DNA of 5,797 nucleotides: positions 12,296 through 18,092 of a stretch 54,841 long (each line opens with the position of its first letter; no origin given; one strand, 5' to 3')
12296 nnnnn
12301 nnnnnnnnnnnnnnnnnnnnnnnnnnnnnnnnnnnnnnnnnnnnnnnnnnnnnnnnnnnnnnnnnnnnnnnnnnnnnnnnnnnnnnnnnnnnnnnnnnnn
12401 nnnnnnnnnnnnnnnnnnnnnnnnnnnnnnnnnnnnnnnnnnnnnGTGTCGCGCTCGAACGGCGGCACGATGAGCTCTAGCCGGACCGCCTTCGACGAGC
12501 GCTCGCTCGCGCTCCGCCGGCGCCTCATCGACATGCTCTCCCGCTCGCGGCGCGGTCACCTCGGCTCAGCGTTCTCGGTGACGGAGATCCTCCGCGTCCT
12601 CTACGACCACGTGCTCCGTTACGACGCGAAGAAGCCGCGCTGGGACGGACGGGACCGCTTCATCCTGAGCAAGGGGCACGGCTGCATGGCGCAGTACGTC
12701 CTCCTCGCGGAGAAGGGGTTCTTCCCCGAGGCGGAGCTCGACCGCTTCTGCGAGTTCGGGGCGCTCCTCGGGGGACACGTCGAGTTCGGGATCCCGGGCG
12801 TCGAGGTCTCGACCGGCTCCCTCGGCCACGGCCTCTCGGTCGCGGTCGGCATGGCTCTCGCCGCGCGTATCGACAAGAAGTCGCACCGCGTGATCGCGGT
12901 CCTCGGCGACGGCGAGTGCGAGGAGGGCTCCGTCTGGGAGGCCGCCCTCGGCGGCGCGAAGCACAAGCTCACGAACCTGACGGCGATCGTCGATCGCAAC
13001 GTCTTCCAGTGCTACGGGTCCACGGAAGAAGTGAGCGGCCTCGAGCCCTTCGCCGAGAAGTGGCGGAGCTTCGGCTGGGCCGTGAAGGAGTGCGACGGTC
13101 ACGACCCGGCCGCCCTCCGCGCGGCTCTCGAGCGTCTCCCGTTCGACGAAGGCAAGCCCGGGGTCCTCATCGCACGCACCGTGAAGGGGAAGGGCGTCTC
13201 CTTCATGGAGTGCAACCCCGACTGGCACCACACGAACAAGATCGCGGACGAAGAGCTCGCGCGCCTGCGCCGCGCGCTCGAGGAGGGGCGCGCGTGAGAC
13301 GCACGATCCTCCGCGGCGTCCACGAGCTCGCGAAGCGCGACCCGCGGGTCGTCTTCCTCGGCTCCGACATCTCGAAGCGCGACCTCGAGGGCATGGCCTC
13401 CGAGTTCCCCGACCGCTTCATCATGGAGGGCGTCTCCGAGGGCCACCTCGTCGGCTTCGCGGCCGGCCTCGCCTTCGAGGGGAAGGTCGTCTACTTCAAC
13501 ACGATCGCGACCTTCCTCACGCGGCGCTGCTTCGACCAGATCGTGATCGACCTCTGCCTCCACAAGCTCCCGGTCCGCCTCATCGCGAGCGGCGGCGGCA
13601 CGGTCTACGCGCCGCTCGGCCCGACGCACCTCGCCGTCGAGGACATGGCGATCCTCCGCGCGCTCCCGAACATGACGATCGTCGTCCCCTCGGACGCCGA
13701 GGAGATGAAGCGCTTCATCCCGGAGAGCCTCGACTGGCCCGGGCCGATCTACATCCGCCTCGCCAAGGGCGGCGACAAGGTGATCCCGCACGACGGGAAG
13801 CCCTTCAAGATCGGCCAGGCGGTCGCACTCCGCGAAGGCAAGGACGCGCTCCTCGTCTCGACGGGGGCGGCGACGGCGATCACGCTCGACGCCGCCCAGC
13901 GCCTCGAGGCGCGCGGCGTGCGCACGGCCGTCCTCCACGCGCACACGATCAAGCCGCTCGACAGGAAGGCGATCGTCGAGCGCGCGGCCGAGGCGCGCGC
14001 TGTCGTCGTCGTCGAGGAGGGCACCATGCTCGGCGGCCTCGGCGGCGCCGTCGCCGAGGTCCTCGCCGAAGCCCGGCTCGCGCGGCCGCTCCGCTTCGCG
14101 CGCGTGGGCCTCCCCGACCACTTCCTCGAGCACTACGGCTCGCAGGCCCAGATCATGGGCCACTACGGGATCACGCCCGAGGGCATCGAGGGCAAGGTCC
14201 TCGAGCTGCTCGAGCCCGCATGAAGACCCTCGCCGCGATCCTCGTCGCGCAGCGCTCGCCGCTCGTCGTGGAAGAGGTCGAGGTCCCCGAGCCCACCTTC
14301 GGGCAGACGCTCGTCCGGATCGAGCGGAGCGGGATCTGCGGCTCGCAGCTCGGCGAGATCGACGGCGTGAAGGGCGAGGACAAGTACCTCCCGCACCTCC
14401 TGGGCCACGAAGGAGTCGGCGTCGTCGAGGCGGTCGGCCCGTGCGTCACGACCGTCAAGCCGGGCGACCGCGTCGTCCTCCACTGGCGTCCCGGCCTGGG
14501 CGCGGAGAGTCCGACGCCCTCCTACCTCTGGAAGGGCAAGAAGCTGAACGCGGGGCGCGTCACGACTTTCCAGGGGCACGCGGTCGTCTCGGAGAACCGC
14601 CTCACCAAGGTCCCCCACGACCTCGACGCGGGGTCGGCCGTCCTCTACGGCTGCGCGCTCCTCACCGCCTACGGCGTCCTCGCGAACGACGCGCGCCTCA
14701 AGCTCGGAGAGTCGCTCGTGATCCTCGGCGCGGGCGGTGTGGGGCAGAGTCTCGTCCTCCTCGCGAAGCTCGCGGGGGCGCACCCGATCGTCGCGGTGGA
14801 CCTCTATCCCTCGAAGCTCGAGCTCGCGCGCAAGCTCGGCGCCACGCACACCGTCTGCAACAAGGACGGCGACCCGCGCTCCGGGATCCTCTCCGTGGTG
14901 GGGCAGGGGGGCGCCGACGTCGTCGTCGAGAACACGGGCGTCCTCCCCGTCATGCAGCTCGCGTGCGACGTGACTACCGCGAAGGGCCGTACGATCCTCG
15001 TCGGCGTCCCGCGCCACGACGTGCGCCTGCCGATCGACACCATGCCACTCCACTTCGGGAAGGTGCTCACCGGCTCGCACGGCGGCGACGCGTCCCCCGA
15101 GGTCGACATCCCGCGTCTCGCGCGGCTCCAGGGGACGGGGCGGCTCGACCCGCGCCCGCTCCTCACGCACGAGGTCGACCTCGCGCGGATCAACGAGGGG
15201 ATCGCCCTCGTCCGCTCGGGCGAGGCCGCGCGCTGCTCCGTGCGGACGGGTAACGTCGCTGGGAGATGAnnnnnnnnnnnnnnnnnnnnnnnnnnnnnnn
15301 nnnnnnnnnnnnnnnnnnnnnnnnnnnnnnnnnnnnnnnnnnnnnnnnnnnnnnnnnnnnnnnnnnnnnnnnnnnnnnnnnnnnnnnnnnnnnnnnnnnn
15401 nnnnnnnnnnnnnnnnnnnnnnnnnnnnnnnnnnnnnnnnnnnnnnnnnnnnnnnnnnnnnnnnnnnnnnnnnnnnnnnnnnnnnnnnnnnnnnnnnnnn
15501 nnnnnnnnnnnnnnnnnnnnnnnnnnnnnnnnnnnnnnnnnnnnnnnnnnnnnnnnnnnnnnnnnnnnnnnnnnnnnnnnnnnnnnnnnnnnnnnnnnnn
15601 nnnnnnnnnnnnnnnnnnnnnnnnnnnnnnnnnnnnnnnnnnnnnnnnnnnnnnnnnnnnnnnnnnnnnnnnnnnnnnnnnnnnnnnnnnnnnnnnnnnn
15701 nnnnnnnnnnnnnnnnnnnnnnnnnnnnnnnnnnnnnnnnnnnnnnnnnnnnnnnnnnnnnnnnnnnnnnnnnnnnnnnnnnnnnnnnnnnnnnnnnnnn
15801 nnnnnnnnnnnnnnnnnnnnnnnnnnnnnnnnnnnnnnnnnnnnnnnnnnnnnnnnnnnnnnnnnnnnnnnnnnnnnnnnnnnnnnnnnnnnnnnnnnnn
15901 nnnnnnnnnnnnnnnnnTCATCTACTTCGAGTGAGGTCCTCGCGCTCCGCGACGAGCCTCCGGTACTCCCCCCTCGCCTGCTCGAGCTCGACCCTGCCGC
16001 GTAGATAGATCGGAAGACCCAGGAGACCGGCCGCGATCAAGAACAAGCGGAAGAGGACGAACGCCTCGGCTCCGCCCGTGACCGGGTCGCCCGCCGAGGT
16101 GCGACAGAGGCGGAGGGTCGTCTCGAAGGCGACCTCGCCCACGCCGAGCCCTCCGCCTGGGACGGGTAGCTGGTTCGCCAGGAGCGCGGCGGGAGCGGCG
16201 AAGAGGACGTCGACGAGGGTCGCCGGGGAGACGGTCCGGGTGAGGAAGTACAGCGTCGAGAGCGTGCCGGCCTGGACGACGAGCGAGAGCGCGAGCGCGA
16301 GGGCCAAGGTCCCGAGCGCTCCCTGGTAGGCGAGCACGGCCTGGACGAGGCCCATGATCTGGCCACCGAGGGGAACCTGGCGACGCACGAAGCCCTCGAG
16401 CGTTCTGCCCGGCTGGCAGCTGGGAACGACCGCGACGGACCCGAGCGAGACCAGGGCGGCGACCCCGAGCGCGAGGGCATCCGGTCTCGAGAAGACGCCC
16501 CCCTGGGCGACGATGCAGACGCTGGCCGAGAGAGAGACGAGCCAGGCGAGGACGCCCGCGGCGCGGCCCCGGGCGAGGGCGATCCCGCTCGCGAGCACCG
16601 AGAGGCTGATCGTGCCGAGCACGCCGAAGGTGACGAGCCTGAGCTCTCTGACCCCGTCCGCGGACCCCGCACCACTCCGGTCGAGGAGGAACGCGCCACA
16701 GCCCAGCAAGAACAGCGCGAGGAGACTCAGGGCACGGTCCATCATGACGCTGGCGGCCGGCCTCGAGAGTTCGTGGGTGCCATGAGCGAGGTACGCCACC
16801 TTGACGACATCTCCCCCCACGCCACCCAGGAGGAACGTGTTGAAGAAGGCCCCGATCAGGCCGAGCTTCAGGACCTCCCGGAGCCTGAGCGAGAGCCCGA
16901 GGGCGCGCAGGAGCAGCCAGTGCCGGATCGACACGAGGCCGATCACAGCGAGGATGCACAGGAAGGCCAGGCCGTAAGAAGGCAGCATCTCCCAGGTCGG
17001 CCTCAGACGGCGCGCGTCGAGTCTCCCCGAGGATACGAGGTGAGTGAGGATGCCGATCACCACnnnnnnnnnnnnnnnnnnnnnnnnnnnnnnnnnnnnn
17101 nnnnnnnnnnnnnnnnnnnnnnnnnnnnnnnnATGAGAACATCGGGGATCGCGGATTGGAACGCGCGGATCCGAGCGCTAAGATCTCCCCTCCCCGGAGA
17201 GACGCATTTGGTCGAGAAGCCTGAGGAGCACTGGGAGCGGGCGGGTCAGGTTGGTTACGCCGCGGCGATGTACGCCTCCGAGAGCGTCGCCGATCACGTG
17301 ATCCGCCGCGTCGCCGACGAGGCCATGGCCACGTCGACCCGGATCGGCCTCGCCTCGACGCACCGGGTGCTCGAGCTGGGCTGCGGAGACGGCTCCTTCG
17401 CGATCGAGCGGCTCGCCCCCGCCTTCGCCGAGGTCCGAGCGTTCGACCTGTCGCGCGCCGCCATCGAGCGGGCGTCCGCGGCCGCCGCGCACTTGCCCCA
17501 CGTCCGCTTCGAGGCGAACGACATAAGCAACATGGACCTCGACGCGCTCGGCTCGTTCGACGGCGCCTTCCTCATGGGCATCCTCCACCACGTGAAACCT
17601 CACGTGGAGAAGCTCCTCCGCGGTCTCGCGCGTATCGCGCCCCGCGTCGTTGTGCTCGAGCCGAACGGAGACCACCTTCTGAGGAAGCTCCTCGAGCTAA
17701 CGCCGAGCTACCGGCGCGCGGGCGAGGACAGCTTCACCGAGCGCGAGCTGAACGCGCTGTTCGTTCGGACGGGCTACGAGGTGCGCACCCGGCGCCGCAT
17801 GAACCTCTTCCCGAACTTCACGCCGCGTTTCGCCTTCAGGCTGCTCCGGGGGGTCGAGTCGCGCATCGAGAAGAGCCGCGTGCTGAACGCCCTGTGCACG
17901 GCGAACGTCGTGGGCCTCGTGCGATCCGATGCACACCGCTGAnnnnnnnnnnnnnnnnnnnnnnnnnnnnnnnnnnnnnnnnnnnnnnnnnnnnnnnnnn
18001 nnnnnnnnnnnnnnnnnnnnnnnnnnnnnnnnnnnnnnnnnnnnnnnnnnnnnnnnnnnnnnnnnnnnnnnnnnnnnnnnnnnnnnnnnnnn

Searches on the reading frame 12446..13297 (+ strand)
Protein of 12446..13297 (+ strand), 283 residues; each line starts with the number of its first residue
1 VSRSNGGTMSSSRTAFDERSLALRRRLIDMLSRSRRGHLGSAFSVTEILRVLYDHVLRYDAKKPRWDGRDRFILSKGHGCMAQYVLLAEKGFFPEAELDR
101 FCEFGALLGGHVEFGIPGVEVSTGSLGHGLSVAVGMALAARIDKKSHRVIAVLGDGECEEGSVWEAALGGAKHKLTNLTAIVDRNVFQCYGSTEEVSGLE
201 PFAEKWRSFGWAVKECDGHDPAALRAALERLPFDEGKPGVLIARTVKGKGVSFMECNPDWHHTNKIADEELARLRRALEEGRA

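Call 72: search_protein_families(library=pfam, proteins=[window:12446-13297:+], max_evalue=0.001)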
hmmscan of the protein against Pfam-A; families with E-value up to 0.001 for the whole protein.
window:12446-13297:+ (283 aa): 5 families
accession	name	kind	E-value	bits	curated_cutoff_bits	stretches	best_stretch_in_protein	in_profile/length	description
PF00456.26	Transketolase_N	-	2.7e-45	155.2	22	1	23-278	9-275/334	Transketolase, thiamine diphosphate binding domain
PF13292.11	DXP_synthase_N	-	6.8e-10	39.1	21.2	1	20-186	22-172/274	1-deoxy-D-xylulose-5-phosphate synthase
PF00676.26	E1_dh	-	1e-05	25.1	22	1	124-227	101-203/300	Dehydrogenase E1 component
PF09364.15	XFP_N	-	6.2e-05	22.4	23.7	1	98-163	111-175/364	XFP N-terminal domain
PF02775.26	TPP_enzyme_C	-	0.00019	21.7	21.9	0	123-182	27-79/151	Thiamine pyrophosphate enzyme, C-terminal TPP binding domain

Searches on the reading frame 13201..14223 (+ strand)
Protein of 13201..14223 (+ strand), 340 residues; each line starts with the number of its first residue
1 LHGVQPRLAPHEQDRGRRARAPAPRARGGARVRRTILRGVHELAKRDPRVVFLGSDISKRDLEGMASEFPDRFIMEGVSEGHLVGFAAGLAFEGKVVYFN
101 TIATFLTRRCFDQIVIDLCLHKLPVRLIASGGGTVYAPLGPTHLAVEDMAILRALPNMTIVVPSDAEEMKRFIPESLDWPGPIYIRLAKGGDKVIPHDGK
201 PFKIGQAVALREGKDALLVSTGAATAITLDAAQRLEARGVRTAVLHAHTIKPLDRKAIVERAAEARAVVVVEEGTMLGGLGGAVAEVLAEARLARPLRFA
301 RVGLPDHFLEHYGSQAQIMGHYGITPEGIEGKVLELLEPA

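Call 72: search_protein_families(library=pfam, proteins=[window:13201-14223:+], max_evalue=0.001)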
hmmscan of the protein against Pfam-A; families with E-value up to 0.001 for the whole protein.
window:13201-14223:+ (340 aa): 3 families
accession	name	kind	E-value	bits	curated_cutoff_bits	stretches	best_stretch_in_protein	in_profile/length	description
PF02779.29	Transket_pyr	-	7.9e-28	97.7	27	1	39-189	12-169/174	Transketolase, pyrimidine binding domain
PF02780.25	Transketolase_C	-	5.4e-26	91.4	25.9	1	205-329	1-124/124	Transketolase, C-terminal domain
PF17147.9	PFOR_II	-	0.00014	22.5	27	1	215-290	2-77/102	Pyruvate:ferredoxin oxidoreductase core domain II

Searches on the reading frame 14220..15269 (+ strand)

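Call 72: search_protein_families(library=pfam, proteins=[window:14220-15269:+], max_evalue=0.001)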
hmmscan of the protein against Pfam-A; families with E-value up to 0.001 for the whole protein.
window:14220-15269:+ (349 aa): 3 families
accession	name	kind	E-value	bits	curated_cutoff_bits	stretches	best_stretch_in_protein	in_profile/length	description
PF00107.32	ADH_zinc_N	-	1.2e-21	77.5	31.8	1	173-290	1-116/129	Zinc-binding dehydrogenase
PF08240.17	ADH_N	-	4.1e-14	53.1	23.5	1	28-132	3-103/104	Alcohol dehydrogenase GroES-like domain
PF16912.11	Glu_dehyd_C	-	1.5e-06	28.3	34.9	1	164-282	32-149/211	Glucose dehydrogenase C-terminus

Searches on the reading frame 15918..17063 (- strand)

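Call 72: search_protein_families(library=pfam, proteins=[window:15918-17063:-], max_evalue=0.001)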
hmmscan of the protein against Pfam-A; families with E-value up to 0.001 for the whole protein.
window:15918-17063:- (381 aa): 1 family
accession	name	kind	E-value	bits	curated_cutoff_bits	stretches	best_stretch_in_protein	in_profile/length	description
PF03706.18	LPG_synthase_TM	-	1.1e-21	78.1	33.4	1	9-320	13-276/302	Lysylphosphatidylglycerol synthase TM region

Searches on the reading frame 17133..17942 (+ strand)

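Call 60: search_protein_families(library=pfam, proteins=[window:17133-17942:+], max_evalue=0.001)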
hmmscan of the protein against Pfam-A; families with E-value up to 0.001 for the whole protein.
window:17133-17942:+ (269 aa): 6 families
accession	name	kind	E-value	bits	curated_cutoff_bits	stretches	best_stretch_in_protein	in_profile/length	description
PF13489.12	Methyltransf_23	-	2.5e-14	53.7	27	1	58-218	7-162/164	Methyltransferase domain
PF13649.12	Methyltransf_25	-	9.9e-14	52.2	27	1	79-168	1-92/97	Methyltransferase domain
PF08241.18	Methyltransf_11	-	1.2e-11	45.5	21.2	1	80-168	1-86/95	Methyltransferase domain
PF08242.18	Methyltransf_12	-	3.2e-11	44.2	30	1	80-167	1-90/98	Methyltransferase domain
PF13847.12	Methyltransf_31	-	2.5e-08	34.2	27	1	76-166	4-98/145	Methyltransferase domain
PF05401.17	NodS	-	1.1e-05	25.8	24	1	76-159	44-124/201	Nodulation protein S (NodS)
